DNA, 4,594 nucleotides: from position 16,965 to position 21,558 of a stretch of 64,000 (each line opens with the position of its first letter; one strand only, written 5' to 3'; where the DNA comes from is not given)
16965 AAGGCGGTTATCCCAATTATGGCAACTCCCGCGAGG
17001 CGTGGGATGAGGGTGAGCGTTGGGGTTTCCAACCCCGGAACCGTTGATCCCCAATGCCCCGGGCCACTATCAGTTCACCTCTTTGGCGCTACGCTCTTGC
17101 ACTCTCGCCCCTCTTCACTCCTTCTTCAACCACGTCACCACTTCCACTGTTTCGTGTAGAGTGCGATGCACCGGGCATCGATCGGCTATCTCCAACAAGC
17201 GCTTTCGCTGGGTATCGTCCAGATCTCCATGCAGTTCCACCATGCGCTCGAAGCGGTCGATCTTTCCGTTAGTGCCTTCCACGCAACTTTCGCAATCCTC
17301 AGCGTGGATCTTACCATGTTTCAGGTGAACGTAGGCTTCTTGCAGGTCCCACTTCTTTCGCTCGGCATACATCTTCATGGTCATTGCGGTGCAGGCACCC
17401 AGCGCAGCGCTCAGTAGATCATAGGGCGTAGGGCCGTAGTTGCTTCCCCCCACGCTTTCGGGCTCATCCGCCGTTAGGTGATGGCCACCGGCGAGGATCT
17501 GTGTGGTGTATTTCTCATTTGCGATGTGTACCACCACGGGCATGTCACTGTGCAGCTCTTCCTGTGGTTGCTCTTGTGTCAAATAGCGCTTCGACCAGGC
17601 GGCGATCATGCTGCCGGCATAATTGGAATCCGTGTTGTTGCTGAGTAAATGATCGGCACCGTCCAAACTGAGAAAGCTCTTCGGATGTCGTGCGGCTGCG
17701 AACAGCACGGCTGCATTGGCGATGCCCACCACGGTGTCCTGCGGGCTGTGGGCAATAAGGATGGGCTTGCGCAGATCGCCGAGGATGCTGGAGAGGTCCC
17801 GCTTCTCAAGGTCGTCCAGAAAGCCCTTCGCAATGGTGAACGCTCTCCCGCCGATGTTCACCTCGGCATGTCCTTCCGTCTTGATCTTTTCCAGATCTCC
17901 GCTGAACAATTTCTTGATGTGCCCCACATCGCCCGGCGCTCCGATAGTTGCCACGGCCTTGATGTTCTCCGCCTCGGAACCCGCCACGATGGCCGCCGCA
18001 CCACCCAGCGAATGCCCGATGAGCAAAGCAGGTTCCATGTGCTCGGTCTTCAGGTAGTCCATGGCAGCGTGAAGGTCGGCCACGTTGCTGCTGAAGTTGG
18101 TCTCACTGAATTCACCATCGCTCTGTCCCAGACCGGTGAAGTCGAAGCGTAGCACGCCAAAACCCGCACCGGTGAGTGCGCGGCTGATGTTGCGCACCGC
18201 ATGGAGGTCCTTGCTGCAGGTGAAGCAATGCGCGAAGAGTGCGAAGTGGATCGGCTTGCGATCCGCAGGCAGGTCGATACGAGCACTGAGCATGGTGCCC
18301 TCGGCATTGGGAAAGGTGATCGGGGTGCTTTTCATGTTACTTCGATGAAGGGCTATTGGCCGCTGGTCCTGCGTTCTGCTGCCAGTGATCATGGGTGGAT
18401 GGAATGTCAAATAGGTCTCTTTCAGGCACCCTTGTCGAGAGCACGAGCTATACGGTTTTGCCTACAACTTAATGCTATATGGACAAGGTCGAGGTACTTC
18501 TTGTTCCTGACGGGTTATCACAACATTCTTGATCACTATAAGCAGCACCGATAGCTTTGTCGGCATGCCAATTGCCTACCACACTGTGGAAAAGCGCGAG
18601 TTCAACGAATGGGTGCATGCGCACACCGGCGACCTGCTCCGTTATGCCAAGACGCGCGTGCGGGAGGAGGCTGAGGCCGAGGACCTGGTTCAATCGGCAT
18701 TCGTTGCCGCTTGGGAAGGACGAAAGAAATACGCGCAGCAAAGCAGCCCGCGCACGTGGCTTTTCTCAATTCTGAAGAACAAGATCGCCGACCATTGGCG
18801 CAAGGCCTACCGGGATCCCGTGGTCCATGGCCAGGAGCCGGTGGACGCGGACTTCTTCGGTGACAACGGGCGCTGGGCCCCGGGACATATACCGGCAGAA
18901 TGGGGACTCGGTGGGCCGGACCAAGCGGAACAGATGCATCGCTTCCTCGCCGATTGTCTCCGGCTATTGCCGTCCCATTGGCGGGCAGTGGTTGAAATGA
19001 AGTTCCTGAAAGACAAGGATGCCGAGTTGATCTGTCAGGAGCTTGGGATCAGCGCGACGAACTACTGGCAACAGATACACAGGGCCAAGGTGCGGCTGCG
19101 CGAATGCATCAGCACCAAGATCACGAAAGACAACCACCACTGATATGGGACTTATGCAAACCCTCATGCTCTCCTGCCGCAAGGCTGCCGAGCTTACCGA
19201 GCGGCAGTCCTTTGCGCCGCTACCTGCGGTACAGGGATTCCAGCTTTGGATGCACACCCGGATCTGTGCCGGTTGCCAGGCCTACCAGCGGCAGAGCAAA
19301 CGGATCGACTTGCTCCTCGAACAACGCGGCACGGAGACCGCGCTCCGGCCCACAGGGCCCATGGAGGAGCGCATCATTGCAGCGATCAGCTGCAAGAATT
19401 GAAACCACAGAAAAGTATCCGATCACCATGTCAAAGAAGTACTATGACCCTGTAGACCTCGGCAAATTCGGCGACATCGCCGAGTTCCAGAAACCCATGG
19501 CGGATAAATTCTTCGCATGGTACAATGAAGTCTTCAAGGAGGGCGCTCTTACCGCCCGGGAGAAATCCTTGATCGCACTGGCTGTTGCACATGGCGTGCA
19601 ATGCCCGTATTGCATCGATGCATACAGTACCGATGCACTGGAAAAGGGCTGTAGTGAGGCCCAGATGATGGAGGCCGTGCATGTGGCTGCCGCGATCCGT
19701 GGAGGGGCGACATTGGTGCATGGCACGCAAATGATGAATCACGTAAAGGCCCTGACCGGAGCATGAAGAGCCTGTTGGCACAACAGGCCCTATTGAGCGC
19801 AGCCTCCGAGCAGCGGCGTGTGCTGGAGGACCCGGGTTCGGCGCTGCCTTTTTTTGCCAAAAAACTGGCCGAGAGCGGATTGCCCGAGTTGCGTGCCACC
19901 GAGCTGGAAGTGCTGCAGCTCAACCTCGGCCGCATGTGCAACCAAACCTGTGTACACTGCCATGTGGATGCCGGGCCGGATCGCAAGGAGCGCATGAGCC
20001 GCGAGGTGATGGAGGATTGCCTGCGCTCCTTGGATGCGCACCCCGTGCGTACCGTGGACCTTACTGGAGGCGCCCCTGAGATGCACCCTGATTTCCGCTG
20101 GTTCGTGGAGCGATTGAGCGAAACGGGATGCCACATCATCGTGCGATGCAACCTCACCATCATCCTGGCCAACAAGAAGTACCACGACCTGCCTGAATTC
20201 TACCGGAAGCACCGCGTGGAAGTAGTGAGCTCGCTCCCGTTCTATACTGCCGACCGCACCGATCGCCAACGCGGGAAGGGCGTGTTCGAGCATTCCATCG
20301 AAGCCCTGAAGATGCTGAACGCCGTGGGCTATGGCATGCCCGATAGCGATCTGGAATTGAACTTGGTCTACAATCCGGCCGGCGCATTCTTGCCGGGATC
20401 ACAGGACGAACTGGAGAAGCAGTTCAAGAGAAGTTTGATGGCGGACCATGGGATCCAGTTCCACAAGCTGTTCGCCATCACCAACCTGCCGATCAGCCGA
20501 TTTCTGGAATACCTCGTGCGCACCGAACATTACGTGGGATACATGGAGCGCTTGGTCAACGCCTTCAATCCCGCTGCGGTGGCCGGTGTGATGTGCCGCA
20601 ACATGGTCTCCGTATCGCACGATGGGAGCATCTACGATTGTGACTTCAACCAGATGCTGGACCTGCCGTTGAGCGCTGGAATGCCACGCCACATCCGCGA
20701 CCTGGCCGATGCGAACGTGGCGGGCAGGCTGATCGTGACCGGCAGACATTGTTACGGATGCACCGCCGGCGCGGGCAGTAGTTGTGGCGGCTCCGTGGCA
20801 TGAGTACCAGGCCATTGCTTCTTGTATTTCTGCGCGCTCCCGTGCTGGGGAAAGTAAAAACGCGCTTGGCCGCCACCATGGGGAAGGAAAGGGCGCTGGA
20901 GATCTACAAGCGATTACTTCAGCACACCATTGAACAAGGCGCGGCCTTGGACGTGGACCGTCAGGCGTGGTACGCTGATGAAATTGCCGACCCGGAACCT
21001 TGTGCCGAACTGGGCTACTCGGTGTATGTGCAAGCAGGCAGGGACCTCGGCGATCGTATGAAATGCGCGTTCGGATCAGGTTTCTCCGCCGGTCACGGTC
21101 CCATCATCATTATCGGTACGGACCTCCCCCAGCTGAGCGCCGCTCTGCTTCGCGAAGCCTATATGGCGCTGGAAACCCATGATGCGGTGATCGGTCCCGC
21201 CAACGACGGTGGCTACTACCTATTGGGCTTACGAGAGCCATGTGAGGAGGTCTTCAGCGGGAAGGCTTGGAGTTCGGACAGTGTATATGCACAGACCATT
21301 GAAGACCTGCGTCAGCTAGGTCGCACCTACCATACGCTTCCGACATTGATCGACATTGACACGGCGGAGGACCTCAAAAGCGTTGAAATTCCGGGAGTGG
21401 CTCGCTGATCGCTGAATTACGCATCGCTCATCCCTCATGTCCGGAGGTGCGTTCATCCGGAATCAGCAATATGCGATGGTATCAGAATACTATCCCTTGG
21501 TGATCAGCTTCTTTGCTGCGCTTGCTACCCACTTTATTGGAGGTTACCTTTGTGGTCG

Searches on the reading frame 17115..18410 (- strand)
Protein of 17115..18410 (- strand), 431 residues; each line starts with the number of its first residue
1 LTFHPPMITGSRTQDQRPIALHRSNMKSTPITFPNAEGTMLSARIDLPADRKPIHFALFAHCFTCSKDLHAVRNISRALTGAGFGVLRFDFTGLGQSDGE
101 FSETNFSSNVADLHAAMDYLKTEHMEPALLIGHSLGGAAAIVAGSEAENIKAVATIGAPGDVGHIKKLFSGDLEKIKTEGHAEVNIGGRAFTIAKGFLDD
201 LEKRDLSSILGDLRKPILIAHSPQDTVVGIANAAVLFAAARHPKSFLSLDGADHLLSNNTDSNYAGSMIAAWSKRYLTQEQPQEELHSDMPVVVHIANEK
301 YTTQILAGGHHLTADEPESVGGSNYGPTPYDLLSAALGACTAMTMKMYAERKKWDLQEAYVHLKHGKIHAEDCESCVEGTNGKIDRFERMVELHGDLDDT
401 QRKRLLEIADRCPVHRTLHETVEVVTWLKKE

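Call 5: search_protein_families(library=pfam, proteins=[window:17115-18410:-])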
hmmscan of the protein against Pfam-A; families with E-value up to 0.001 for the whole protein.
window:17115-18410:- (431 aa): 7 families
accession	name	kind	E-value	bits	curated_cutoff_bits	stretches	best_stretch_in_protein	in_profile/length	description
PF12146.15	Hydrolase_4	-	2e-16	60.5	27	1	73-158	21-109/239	Serine aminopeptidase, S33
PF02566.24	OsmC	-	3e-16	60.1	27.5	1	322-424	1-97/100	OsmC-like protein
PF00561.26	Abhydrolase_1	-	3.6e-11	43.6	25.8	1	59-169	5-120/245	alpha/beta hydrolase fold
PF12697.13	Abhydrolase_6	-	3.4e-10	41.4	26.3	1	58-202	2-135/217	Alpha/beta hydrolase family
PF12740.14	PETase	-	3.1e-06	27.2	28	1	212-281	166-237/263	PET hydrolase-like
PF08538.16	DUF1749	-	0.00065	19.3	24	0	72-138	49-117/299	Protein of unknown function (DUF1749)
PF20408.4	Abhydrolase_11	-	0.00087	19.5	27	0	58-159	6-108/193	Alpha/beta hydrolase domain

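Call 6: search_protein_families(library=ncbifam, proteins=[window:17115-18410:-])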
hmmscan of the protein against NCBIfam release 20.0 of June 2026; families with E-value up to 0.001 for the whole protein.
window:17115-18410:- (431 aa): 14 families
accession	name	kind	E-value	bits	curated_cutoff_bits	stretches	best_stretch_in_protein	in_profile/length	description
NF041052.1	OsmC_like_Se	domain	2.2e-14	53.6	95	1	298-426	11-138/144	OsmC-related (seleno)protein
NF047920.1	lactonase_UilS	equivalog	2.5e-12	47.1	400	1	41-155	11-127/285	UilS family quorum-quenching N-acyl-homoserine lactonase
TIGR03101.1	hydr2_PEP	hypoth_equivalog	2.7e-09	36.9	202.75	1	67-146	40-119/266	hydrolase 2, exosortase A system-associated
TIGR03100.1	hydr1_PEP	hypoth_equivalog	2.4e-08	33.6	168.45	1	74-151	48-125/274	hydrolase 1, exosortase A system-associated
NF011457.0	PRK14875.1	equivalog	6.1e-07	28.7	307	1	73-160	149-233/372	acetoin dehydrogenase dihydrolipoyllysine-residue acetyltransferase subunit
NF041759.1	mac_hydro_EstT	equivalog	8.7e-07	28.4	450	0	74-156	41-124/278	macrolide hydrolase EstT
NF051488.1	bifunc_PcaDC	exception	1.2e-06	28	390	1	83-184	38-136/375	bifunctional 3-oxoadipate enol-lactonase/4-carboxymuconolactone decarboxylase PcaDC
NF052610.1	macro_16_ester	equivalog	8.3e-06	25.3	420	0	77-156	45-125/281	alpha/beta fold macrolide esterase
NF002938.0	PRK03592.1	equivalog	5.8e-05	22.6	241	0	70-162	44-136/298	haloalkane dehalogenase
NF058544.1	IVPilMotSglTMyx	equivalog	6.9e-05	22.7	300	1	77-162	57-140/210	type IV pili motility protein SglT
TIGR02427.1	protocat_pcaD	equivalog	7.3e-05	22.3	255.85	1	70-182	27-135/251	3-oxoadipate enol-lactonase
TIGR03549.1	TIGR03549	equivalog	0.0001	20.7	900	1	312-424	21-123/723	OsmC domain/YcaO domain-containing protein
NF041096.1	esterase_EstD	equivalog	0.00021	20.4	600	1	73-161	185-276/421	esterase EstD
TIGR03611.1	RutD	equivalog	0.00055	19.4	238.5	0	83-158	39-113/258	pyrimidine utilization protein D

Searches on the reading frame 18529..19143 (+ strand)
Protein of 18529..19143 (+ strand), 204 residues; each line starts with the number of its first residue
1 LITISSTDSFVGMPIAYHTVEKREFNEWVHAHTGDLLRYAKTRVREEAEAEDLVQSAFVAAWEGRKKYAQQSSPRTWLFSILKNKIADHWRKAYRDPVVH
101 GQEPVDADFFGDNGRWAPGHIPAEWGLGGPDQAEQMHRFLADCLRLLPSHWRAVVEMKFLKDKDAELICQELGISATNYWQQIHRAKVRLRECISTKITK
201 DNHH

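Call 77: search_protein_families(library=ncbifam, proteins=[window:18529-19143:+], max_evalue=0.001)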
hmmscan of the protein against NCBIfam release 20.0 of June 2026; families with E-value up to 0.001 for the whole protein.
window:18529-19143:+ (204 aa): 73 families (the best 25 are shown)
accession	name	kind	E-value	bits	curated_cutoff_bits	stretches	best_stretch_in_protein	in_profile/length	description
TIGR02943.1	Sig70_famx1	hypoth_equivalog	2.3e-37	128.6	162.2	1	34-200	13-185/188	RNA polymerase sigma-70 factor, TIGR02943 family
NF008892.0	PRK11924.2-1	equivalog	2e-36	125.5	291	1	27-201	20-200/203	RNA polymerase sigma factor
NF009184.0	PRK12532.1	equivalog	3.1e-32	112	276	1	33-198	15-188/195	RNA polymerase sigma factor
NF009173.0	PRK12520.1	equivalog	8.1e-32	110.5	255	1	26-196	5-181/191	RNA polymerase sigma factor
NF009196.0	PRK12544.1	equivalog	2.9e-29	102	287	1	35-199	30-201/208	RNA polymerase factor sigma-70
NF009182.0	PRK12530.1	subfamily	1.2e-28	99.9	264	1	35-201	21-191/193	RNA polymerase sigma factor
NF009197.0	PRK12545.1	equivalog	7e-27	94.5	336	1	34-197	19-190/201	RNA polymerase factor sigma-70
TIGR02989.1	Sig-70_gvs1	subfamily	7.8e-24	84.4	124.55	2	24-100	2-78/158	RNA polymerase sigma-70 factor, Rhodopirellula/Verrucomicrobium family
TIGR02983.1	SigE-fam_strep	subfamily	2.2e-21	76.4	141.55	1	21-195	4-159/162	SigE family RNA polymerase sigma factor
TIGR02937.1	sigma70-ECF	superfamily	2.8e-21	75.8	42.9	1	24-193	2-164/165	sigma-70 family RNA polymerase sigma factor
TIGR02985.1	Sig70_bacteroi1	subfamily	1.4e-20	74.2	126.4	1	24-94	2-72/162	RNA polymerase sigma-70 factor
NF058625.1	sigma_PG0214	equivalog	1.5e-18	67.1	130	1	21-97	2-78/170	GFO_1088 family ECF-type sigma factor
NF008888.0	PRK11922.1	equivalog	6e-17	62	204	1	21-200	28-202/231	RNA polymerase sigma factor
NF009166.1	PRK12513.1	equivalog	4.3e-16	59.2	206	1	15-196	14-188/193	RNA polymerase sigma factor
TIGR02959.1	SigZ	equivalog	8.9e-15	54.9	168.65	1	31-102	3-74/170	RNA polymerase sigma factor SigZ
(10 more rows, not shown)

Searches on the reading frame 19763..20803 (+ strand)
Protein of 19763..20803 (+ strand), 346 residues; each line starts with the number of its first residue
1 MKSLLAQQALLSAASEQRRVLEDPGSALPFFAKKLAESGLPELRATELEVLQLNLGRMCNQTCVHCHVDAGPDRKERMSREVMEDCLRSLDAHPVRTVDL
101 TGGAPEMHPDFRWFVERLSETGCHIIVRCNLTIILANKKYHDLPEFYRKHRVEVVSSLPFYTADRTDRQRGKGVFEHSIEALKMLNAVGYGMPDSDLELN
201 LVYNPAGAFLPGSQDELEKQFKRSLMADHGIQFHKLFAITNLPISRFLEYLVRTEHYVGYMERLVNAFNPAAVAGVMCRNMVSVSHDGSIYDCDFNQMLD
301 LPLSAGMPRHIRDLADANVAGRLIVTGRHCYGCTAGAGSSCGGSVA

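Call 77: search_protein_families(library=ncbifam, proteins=[window:19763-20803:+], max_evalue=0.001)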
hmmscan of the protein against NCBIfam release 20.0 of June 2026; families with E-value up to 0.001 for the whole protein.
window:19763-20803:+ (346 aa): 34 families (the best 25 are shown)
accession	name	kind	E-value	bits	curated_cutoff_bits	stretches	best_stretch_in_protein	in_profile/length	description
TIGR04167.1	rSAM_SeCys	equivalog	1.5e-134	448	300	1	43-345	2-303/303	arsenosugar biosynthesis radical SAM (seleno)protein ArsS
NF050035.1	rSAM_WgK_link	exception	1.8e-11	43.7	650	1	51-195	11-151/367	radical SAM/SPASM peptide maturase WgkB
TIGR03962.1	mycofact_rSAM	equivalog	2.4e-10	40.1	265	1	53-190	16-149/339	mycofactocin radical SAM maturase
TIGR02668.1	moaA_archaeal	equivalog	1.4e-09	37.4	325.25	1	48-127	9-90/303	GTP 3',8-cyclase MoaA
NF045574.1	sacti_mat_StsB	exception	5.7e-09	35.3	625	1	46-189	93-232/466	StsB family radical SAM/SPASM domain sactipeptide maturase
TIGR04317.1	W_rSAM_matur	equivalog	6.2e-09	35.4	380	1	49-186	4-137/349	tungsten cofactor oxidoreductase radical SAM maturase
NF001199.0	PRK00164.2-1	equivalog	9.1e-09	34.9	231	1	48-125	11-90/308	GTP 3',8-cyclase MoaA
TIGR04053.2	TIGR04053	equivalog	5.7e-08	32.4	395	1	55-190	14-150/366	TIGR04053 family radical SAM/SPASM domain-containing protein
NF049973.1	radical_Rv1681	equivalog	1.2e-07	31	380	1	59-190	82-211/326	Rv1681 family radical SAM protein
TIGR04051.1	rSAM_NirJ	equivalog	4.1e-07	29.3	515.45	1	52-186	5-136/354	heme d1 biosynthesis radical SAM protein NirJ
TIGR04303.1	GeoRSP_rSAM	equivalog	5.7e-07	29.4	400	1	56-189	12-140/325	GeoRSP system radical SAM/SPASM protein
TIGR02666.1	moaA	equivalog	8.5e-07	28.2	284.05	1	49-123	10-88/336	GTP 3',8-cyclase MoaA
TIGR04251.1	SCM_rSAM_ScmF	equivalog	1.1e-06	28.3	400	1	49-189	4-145/353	SynChlorMet cassette radical SAM/SPASM protein ScmF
TIGR04546.1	rSAM_ahbC_deAc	equivalog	1.7e-06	27.1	650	1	49-138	39-129/390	12,18-didecarboxysiroheme deacetylase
TIGR03470.1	HpnH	equivalog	2e-06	27.1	225.05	1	50-191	29-164/318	adenosyl-hopene transferase HpnH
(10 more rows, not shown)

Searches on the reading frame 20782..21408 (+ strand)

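Call 77: search_protein_families(library=ncbifam, proteins=[window:20782-21408:+], max_evalue=0.001)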
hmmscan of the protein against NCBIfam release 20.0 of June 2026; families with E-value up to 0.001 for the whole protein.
window:20782-21408:+ (208 aa): 2 families
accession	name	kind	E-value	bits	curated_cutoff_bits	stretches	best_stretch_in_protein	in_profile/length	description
TIGR04282.1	glyco_like_cofC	hypoth_equivalog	5.1e-60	202.5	134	1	13-198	1-189/189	TIGR04282 family arsenosugar biosynthesis glycosyltransferase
TIGR03552.1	F420_cofC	equivalog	2.1e-12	47.1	105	1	23-206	10-192/196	2-phospho-L-lactate guanylyltransferase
